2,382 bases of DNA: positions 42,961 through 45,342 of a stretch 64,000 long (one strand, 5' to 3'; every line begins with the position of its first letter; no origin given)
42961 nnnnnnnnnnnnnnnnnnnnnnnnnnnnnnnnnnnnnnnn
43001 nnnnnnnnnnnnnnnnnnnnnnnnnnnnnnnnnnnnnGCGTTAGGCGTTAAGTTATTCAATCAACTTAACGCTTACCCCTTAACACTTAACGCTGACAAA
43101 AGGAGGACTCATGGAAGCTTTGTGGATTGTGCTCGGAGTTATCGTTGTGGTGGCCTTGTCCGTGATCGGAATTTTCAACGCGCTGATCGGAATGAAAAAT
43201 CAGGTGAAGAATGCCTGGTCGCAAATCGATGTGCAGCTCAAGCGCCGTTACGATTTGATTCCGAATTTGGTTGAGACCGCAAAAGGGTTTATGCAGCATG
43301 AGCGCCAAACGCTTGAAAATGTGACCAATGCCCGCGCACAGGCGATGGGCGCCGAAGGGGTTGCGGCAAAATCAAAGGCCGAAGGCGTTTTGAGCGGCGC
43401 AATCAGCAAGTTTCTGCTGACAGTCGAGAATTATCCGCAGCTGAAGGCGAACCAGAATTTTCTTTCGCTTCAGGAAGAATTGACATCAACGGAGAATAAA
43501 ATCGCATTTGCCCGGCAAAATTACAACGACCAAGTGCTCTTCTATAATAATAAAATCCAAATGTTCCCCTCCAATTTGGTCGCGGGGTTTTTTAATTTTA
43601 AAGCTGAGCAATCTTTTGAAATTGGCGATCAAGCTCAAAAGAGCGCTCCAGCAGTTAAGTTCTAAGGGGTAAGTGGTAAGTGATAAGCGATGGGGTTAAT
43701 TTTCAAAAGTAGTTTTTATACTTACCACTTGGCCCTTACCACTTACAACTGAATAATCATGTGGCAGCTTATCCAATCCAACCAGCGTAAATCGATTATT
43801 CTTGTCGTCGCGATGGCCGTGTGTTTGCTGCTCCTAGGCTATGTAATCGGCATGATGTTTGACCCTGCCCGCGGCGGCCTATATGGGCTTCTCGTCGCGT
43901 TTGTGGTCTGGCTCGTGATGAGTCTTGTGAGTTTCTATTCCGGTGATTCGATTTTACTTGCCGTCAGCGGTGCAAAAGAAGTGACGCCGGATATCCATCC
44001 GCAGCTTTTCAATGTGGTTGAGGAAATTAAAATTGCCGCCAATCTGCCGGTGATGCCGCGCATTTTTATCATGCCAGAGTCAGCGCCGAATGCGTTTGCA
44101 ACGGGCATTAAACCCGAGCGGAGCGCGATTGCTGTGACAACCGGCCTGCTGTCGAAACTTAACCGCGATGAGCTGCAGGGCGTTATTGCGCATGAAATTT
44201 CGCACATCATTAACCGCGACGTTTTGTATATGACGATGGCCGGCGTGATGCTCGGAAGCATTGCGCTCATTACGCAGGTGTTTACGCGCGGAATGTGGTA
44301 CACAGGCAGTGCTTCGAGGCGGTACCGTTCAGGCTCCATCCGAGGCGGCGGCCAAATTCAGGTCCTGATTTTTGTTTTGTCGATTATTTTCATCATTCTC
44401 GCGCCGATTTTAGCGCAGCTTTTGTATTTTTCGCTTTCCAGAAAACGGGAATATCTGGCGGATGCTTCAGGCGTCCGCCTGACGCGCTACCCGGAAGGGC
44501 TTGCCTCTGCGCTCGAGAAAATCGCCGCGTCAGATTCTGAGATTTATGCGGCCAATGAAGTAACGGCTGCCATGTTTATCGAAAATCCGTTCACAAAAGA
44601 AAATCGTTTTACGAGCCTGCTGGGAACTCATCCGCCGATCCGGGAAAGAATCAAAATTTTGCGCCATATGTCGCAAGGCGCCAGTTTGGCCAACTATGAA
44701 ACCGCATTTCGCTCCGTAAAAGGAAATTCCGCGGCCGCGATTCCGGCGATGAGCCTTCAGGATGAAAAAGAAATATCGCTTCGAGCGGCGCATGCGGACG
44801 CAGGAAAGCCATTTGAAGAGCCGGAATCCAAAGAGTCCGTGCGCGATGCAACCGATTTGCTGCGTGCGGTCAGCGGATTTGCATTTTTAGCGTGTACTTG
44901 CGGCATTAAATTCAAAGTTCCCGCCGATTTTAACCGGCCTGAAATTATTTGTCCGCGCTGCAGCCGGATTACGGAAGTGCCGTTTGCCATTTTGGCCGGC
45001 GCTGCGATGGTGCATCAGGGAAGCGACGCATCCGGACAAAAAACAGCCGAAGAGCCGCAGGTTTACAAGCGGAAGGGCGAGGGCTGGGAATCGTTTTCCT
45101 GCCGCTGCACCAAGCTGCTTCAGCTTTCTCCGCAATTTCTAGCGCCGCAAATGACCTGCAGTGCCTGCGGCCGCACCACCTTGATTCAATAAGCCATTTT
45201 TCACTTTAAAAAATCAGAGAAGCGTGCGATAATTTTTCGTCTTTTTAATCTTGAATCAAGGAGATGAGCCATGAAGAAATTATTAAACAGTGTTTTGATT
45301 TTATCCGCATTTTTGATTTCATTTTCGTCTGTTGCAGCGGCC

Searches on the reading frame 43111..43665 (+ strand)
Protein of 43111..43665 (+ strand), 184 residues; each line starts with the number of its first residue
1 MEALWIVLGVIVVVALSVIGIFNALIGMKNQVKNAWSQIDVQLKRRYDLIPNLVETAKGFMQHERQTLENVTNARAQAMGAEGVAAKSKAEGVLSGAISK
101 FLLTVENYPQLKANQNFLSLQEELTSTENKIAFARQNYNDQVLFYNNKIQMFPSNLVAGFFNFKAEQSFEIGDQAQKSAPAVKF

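Call 87: search_protein_families(library=pfam, proteins=[window:43111-43665:+, L025:1024-1512:-], max_evalue=0.001)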
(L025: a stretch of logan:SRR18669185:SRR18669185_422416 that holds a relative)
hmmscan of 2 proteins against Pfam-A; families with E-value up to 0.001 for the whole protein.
window:43111-43665:+ (184 aa): 1 family
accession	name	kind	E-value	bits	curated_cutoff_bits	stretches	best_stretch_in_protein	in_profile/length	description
PF04011.17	LemA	-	2.3e-61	206.4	26.2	1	35-184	1-149/149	LemA family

L025:1024-1512:- (162 aa): 0 families

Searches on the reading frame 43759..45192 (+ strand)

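Call 87: search_protein_families(library=pfam, proteins=[window:43759-45192:+], max_evalue=0.001)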
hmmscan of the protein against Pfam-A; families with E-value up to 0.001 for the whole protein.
window:43759-45192:+ (477 aa): 1 family
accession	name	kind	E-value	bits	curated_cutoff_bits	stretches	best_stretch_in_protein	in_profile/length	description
PF01435.24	Peptidase_M48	-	1.5e-32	113.4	20.3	1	82-304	6-185/186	Peptidase family M48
